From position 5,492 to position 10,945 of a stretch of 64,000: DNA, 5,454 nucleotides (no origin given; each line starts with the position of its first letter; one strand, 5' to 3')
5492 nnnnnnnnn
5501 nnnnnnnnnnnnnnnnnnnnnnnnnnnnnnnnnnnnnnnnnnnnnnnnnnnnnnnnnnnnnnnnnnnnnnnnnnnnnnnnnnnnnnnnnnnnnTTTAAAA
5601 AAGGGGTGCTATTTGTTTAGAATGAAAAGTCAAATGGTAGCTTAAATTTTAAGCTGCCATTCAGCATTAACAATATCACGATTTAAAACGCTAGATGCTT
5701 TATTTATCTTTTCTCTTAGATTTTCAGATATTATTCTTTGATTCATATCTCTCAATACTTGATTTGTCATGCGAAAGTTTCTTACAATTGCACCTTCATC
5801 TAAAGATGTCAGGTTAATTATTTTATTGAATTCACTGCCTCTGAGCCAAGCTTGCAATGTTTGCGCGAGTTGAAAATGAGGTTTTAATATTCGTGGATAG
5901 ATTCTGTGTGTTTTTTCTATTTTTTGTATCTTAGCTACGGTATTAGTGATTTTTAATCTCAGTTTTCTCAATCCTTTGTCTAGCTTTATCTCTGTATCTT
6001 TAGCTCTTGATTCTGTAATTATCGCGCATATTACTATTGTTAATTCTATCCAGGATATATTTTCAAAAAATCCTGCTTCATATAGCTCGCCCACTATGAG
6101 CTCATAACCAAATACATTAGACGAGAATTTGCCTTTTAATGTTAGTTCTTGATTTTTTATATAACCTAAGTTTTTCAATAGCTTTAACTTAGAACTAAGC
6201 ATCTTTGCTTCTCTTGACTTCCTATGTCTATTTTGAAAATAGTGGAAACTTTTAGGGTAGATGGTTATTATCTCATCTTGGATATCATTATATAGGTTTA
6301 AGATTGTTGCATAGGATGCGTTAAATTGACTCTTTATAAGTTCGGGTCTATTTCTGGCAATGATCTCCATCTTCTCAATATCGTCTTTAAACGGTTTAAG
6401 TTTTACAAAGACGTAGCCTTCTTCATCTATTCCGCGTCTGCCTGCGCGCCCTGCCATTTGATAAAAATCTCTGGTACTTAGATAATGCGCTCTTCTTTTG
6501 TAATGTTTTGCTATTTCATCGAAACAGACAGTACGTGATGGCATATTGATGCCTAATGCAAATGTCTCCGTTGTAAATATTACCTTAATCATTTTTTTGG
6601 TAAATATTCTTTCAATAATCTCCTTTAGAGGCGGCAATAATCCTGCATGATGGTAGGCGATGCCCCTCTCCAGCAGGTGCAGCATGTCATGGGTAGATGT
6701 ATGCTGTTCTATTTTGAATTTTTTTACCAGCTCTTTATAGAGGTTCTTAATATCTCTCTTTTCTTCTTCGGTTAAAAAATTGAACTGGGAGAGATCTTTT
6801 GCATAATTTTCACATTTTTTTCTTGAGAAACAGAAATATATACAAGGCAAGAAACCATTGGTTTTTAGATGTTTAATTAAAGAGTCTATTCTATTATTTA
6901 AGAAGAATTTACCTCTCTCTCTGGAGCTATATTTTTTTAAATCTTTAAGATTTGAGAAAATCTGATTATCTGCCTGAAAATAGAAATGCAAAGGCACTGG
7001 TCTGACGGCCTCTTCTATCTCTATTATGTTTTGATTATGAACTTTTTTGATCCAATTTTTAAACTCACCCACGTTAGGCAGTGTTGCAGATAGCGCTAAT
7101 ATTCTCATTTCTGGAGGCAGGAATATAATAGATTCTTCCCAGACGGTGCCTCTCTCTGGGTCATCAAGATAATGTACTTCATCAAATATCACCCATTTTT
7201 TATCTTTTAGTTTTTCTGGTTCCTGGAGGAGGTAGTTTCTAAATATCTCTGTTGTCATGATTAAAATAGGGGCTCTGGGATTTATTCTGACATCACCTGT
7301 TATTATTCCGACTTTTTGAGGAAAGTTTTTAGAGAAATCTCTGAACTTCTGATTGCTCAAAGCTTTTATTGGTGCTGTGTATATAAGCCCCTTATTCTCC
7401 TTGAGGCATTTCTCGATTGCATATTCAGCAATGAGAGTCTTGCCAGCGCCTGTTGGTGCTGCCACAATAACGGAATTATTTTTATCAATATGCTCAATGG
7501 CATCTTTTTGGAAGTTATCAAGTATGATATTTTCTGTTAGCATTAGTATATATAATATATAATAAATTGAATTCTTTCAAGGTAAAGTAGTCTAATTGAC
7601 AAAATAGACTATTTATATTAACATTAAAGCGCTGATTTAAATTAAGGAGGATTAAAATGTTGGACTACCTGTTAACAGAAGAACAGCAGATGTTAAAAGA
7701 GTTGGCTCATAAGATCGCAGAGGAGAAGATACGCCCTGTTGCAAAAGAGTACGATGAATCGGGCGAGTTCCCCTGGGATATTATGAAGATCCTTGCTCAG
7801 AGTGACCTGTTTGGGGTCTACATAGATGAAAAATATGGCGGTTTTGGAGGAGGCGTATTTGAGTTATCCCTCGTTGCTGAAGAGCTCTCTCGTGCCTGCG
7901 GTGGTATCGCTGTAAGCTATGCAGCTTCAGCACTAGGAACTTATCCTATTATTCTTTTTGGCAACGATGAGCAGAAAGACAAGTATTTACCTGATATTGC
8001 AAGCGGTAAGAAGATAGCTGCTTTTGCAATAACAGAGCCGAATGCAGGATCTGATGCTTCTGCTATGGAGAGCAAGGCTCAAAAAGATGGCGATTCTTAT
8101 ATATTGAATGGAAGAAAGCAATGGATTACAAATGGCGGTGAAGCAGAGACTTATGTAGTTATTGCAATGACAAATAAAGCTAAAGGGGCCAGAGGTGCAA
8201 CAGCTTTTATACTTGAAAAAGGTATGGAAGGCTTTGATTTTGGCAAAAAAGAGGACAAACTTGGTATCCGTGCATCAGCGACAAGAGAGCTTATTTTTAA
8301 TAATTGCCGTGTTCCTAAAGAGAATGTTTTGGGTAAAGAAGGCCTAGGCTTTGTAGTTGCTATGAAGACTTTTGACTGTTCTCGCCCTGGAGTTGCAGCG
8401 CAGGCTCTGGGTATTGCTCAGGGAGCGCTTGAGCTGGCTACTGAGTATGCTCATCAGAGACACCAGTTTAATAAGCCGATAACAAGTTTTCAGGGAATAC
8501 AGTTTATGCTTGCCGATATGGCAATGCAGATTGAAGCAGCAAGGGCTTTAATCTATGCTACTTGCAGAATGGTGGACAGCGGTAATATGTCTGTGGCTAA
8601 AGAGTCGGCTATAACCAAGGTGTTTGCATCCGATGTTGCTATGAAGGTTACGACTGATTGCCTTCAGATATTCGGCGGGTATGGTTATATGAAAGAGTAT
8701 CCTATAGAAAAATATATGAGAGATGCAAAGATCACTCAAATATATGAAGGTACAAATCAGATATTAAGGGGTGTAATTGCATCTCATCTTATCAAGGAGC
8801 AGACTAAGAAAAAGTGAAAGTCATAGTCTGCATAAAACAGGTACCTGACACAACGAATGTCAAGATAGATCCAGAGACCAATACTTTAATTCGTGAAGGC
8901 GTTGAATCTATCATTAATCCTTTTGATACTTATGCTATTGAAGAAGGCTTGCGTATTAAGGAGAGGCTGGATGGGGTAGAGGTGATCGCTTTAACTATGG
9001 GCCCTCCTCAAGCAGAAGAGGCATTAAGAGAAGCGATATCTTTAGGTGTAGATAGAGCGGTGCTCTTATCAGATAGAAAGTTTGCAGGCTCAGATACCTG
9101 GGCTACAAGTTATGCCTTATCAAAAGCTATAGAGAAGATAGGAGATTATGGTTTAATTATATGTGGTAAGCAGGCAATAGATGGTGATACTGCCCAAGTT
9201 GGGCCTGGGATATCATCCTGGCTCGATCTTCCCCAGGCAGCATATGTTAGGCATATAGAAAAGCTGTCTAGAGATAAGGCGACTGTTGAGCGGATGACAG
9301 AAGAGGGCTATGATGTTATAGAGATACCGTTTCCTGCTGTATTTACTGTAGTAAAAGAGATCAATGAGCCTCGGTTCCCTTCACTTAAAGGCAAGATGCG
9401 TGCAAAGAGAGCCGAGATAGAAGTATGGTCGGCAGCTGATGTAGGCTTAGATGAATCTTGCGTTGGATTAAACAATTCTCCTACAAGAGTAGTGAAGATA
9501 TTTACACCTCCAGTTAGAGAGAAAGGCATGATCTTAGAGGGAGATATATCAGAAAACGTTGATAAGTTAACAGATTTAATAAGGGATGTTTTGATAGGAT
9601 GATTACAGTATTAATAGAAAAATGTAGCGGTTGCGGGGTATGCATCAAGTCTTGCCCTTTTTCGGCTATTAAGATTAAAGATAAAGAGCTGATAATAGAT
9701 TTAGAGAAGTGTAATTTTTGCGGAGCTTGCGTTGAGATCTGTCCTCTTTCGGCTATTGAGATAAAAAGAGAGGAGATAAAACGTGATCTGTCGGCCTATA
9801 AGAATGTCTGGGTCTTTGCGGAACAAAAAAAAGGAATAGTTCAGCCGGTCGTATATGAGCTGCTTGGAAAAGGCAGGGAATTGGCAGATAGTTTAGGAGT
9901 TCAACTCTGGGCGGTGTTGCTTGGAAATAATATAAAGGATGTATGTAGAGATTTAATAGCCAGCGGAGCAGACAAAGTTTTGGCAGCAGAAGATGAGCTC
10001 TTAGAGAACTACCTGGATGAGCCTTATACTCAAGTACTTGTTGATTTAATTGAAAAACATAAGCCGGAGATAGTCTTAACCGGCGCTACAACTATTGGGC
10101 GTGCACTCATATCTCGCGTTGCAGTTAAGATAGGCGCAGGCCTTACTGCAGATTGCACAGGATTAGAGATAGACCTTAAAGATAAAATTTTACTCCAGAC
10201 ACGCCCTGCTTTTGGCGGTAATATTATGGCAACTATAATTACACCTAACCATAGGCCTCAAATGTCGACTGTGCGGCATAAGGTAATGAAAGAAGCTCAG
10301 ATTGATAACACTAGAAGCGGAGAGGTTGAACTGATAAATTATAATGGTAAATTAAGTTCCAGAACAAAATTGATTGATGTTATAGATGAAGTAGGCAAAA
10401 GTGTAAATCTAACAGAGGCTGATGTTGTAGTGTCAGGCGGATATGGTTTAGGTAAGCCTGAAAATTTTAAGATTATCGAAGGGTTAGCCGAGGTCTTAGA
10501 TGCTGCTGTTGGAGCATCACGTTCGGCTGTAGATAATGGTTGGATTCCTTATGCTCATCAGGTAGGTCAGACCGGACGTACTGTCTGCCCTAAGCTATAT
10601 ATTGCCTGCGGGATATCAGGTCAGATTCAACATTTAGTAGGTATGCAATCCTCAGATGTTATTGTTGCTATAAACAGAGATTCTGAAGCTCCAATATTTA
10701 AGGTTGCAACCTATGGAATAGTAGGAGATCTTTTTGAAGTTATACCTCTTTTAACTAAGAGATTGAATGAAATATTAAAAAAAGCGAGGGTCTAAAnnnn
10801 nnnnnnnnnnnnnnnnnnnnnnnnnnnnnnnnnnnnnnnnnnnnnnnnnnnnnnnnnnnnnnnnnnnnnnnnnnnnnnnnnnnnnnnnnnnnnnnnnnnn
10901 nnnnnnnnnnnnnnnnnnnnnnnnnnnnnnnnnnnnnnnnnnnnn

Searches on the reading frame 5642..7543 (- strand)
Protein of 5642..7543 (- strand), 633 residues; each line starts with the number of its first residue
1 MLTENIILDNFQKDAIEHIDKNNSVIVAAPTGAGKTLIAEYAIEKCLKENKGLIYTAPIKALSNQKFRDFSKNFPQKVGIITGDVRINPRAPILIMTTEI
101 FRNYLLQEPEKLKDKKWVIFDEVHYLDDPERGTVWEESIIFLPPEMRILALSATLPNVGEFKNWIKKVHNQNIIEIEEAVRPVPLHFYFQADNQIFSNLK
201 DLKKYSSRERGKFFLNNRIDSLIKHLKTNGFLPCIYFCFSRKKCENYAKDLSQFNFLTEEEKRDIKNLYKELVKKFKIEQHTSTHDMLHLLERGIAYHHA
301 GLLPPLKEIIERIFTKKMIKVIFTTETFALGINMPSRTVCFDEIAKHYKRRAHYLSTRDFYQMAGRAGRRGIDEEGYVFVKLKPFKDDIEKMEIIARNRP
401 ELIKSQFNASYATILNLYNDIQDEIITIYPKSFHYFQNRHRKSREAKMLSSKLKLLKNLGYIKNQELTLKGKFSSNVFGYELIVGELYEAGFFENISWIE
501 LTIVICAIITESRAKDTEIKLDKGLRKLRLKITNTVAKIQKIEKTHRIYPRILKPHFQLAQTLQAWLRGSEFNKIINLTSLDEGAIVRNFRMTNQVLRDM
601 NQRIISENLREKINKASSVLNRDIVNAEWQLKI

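Call 56: search_protein_families(library=pfam, proteins=[window:5642-7543:-], max_evalue=0.00001)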
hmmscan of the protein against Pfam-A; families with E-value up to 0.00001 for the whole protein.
window:5642-7543:- (633 aa): 5 families
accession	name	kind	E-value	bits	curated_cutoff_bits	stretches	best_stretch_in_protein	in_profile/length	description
PF00270.35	DEAD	-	1e-28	100.6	26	1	11-158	3-164/167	DEAD/DEAH box helicase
PF08148.17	DSHCT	-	8.5e-25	87.9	22.7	1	465-626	2-171/172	DSHCT (NUC185) domain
PF04851.21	ResIII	-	1.4e-14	54.8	22.5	1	8-156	4-163/164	Type III restriction enzyme, res subunit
PF00271.37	Helicase_C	-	2e-07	31.7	23.5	1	286-371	32-110/110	Helicase conserved C-terminal domain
PF22527.2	DEXQc_Suv3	-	3.4e-06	27.1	27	1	26-142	17-121/154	DEXQ-box helicase domain of Suv3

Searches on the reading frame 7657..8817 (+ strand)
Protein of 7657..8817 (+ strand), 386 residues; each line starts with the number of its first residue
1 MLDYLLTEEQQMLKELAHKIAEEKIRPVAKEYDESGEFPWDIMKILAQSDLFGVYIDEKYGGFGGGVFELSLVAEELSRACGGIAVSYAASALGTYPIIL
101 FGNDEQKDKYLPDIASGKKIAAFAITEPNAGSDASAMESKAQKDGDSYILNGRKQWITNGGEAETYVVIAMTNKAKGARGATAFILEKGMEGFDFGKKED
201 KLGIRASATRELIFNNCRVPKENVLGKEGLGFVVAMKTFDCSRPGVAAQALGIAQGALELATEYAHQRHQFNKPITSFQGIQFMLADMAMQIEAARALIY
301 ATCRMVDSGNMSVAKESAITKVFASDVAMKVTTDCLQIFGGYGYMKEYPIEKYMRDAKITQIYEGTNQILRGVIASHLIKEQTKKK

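Call 19: search_protein_families(library=pfam, proteins=[window:7657-8817:+], max_evalue=0.0001)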
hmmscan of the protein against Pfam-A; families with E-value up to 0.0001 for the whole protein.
window:7657-8817:+ (386 aa): 5 families
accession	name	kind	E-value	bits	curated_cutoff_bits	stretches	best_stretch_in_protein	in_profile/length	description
PF00441.29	Acyl-CoA_dh_1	-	2.8e-50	170.8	22.4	1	231-378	3-149/150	Acyl-CoA dehydrogenase, C-terminal domain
PF02771.21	Acyl-CoA_dh_N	-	5.4e-36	123.8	22.9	1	7-118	1-113/113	Acyl-CoA dehydrogenase, N-terminal domain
PF08028.16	Acyl-CoA_dh_2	-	2.4e-27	96.3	22.7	1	246-367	3-133/134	Acyl-CoA dehydrogenase, C-terminal domain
PF02770.24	Acyl-CoA_dh_M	-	4.8e-27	94.4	33.3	1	122-217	1-97/97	Acyl-CoA dehydrogenase, middle domain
PF22924.1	ACOX_C_alpha1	-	5.3e-09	36.5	27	1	262-378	27-168/169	Acyl-CoA oxidase, C-alpha1 domain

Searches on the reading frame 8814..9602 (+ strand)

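Call 19: search_protein_families(library=pfam, proteins=[window:8814-9602:+], max_evalue=0.0001)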
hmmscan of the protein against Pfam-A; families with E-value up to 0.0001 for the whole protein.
window:8814-9602:+ (262 aa): 1 family
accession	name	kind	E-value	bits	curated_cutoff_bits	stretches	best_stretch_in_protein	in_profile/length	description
PF01012.27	ETF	-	9.9e-49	166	26.7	1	23-209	2-180/181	Electron transfer flavoprotein domain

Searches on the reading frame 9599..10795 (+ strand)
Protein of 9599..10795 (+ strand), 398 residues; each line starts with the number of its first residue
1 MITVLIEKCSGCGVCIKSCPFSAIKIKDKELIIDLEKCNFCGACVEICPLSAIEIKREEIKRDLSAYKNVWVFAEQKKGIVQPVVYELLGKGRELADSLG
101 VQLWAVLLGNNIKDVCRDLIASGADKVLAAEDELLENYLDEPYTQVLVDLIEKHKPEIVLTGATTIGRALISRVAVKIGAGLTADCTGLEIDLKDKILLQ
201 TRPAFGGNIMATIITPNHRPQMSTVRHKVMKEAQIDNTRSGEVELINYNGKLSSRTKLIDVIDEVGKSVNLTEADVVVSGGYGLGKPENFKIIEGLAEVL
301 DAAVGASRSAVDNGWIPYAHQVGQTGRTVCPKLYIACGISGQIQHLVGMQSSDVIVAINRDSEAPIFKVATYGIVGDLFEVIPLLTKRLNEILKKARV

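Call 19: search_protein_families(library=pfam, proteins=[window:9599-10795:+], max_evalue=0.0001)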
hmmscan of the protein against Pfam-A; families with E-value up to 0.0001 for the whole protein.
window:9599-10795:+ (398 aa): 13 families
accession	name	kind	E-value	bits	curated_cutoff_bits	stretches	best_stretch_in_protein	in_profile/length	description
PF01012.27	ETF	-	1.6e-49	168.6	26.7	1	70-246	1-176/181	Electron transfer flavoprotein domain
PF00766.25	ETF_alpha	-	3.9e-37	126.5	27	1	270-350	1-81/81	Electron transfer flavoprotein FAD-binding domain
PF00037.32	Fer4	-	4.2e-14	52.1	21.1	2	32-54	2-24/24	4Fe-4S binding domain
PF12838.12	Fer4_7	-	5.6e-10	40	27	1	8-50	1-50/52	4Fe-4S dicluster domain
PF13237.11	Fer4_10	-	7.9e-10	39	25.5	1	7-49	7-53/53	4Fe-4S dicluster domain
PF13187.11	Fer4_9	-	2.5e-09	37.5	27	1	8-53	1-52/52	4Fe-4S dicluster domain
PF13484.11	Fer4_16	-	2e-08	35.3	30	0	37-63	1-27/66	4Fe-4S double cluster binding domain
PF12797.12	Fer4_2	-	3.6e-08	33.3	24.5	0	32-49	4-21/22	4Fe-4S binding domain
PF25160.1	LdpA_Fe-S-bd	-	4.8e-07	29.9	27.6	1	15-55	9-45/49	LdpA Fe-S cluster-binding domain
PF13183.11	Fer4_8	-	5e-07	30.6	27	0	35-58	2-25/68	4Fe-4S dicluster domain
PF12837.12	Fer4_6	-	3.1e-06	27.3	25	0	2-24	2-24/24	4Fe-4S binding domain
PF14697.11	Fer4_21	-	5.8e-06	26.8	35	1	7-54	6-58/59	4Fe-4S dicluster domain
PF12800.12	Fer4_4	-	4e-05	24.1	24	0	7-21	2-16/17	4Fe-4S binding domain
